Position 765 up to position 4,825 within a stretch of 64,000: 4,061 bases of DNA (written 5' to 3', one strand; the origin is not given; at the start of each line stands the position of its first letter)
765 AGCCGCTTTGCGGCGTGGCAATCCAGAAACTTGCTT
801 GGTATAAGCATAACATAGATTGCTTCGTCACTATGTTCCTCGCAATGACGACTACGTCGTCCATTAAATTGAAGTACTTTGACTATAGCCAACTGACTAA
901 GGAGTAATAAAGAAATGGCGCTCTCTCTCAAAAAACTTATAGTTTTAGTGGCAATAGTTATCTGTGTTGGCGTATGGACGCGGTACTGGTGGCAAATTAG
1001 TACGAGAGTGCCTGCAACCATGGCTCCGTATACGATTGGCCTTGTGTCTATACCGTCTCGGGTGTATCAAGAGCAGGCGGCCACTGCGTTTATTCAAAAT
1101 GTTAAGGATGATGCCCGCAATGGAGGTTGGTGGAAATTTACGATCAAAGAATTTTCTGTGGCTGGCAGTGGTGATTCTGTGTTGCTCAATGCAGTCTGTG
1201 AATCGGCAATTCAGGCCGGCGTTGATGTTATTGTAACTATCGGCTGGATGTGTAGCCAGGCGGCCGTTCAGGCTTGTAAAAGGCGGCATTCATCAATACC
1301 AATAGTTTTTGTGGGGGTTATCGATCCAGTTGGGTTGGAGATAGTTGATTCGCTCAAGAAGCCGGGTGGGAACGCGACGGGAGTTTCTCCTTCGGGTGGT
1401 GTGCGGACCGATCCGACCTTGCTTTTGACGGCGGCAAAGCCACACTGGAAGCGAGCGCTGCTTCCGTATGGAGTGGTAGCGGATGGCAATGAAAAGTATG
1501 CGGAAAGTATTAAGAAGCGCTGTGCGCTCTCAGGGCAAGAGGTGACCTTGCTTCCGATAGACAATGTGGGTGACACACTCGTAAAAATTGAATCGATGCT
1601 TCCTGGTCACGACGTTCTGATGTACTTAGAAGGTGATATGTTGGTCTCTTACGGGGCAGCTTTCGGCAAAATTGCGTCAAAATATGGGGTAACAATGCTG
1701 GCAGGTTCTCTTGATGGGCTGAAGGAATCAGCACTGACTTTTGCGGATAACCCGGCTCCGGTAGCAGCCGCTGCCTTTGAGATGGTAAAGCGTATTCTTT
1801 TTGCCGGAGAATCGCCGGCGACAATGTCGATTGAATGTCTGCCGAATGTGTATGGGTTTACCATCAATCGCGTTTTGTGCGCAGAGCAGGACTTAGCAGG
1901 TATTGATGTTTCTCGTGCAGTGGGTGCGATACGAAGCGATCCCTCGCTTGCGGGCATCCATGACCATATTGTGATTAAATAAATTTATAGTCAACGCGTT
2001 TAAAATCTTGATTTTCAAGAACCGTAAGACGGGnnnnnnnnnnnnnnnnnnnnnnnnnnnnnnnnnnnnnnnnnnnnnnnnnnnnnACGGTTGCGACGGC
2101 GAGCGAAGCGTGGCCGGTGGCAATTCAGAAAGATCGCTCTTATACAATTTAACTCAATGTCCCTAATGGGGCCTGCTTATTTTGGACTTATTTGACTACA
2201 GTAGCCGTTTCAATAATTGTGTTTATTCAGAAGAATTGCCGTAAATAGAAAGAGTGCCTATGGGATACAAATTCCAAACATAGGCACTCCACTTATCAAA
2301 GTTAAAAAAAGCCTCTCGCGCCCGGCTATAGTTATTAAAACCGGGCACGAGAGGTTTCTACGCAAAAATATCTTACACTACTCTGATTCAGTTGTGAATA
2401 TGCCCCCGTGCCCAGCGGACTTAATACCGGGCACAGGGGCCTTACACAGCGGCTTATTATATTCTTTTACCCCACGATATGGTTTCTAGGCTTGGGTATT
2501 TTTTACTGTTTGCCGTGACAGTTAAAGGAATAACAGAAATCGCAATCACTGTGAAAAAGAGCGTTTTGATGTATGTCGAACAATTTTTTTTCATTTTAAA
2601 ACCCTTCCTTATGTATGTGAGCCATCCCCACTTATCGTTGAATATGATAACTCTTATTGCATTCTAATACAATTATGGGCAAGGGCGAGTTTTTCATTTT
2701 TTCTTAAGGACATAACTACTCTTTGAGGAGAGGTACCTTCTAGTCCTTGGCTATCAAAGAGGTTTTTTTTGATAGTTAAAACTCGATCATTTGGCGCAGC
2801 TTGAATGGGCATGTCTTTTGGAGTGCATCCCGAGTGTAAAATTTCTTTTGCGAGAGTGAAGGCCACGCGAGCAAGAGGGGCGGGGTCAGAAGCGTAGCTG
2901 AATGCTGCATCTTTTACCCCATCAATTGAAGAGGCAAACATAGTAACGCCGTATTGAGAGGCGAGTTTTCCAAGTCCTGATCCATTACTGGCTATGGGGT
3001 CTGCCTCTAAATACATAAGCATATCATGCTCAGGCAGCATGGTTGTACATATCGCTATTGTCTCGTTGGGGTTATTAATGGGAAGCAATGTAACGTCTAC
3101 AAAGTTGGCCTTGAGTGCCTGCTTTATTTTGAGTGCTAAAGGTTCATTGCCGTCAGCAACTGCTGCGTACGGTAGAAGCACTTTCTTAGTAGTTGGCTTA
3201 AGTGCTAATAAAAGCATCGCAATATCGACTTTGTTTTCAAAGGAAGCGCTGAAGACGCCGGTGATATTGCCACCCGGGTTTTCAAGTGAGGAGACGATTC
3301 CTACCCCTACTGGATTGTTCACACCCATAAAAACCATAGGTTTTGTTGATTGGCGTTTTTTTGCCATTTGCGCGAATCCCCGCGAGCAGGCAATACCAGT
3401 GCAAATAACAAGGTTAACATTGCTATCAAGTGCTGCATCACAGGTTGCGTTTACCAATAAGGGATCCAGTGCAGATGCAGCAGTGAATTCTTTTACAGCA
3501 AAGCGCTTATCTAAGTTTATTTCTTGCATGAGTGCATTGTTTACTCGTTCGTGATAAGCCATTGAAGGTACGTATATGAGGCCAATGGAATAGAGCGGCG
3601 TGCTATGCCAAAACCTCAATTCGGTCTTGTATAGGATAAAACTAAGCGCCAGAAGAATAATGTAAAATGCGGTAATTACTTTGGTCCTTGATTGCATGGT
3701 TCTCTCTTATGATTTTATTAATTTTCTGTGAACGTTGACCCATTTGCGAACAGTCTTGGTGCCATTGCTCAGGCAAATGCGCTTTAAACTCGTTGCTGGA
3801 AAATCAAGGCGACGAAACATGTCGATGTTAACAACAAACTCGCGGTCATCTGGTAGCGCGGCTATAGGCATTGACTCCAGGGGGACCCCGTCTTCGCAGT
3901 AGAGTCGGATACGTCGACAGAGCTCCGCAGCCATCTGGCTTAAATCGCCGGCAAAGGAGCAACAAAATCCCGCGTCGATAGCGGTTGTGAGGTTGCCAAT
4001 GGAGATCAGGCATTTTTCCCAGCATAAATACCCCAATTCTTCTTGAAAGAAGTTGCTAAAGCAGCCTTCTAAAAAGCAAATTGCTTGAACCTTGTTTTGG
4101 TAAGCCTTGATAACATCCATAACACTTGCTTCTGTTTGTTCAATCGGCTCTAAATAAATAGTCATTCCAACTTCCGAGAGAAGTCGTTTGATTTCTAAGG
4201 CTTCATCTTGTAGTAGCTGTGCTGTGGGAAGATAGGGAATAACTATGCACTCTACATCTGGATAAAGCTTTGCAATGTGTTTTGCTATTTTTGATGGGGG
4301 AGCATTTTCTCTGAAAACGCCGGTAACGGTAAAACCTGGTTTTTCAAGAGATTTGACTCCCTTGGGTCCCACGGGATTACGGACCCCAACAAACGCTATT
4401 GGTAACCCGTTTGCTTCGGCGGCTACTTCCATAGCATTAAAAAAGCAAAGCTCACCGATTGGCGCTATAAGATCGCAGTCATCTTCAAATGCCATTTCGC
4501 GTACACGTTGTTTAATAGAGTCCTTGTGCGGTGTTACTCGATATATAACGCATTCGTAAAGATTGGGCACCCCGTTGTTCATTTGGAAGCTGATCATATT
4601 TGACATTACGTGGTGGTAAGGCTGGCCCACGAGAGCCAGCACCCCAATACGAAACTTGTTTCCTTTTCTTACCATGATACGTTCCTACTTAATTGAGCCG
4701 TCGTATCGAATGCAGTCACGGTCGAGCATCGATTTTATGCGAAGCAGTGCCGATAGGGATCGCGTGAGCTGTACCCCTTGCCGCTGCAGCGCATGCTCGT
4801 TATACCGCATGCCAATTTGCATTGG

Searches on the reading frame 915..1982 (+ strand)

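Call 90: search_protein_families(library=pfam, proteins=[window:915-1982:+], max_evalue=0.001)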
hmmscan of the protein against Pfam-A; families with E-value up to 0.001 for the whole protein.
window:915-1982:+ (355 aa): 1 family
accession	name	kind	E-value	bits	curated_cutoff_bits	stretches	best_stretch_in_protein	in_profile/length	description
PF04392.18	ABC_sub_bind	-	3.1e-15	56.6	25.9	1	89-325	47-277/293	ABC transporter substrate binding protein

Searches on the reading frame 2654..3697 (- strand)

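Call 90: search_protein_families(library=pfam, proteins=[window:2654-3697:-], max_evalue=0.001)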
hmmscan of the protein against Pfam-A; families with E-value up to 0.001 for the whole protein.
window:2654-3697:- (347 aa): 1 family
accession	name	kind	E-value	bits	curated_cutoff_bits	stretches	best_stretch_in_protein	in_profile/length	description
PF04392.18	ABC_sub_bind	-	5.2e-17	62.5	25.9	1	92-318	59-278/293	ABC transporter substrate binding protein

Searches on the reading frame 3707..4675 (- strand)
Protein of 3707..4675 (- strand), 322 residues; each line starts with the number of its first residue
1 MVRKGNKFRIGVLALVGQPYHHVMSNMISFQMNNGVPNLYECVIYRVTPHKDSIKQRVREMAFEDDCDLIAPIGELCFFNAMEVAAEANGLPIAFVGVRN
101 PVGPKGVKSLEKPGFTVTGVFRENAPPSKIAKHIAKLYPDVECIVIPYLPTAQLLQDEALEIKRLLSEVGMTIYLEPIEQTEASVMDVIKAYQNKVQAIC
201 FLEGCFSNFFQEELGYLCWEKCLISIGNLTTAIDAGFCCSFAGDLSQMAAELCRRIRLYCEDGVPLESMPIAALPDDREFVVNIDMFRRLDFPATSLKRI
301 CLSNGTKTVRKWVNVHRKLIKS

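Call 90: search_protein_families(library=pfam, proteins=[window:3707-4675:-], max_evalue=0.001)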
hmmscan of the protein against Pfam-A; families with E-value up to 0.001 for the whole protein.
window:3707-4675:- (322 aa): 1 family
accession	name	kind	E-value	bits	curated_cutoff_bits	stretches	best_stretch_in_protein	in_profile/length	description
PF04392.18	ABC_sub_bind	-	6e-12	45.8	25.9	1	64-203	58-192/293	ABC transporter substrate binding protein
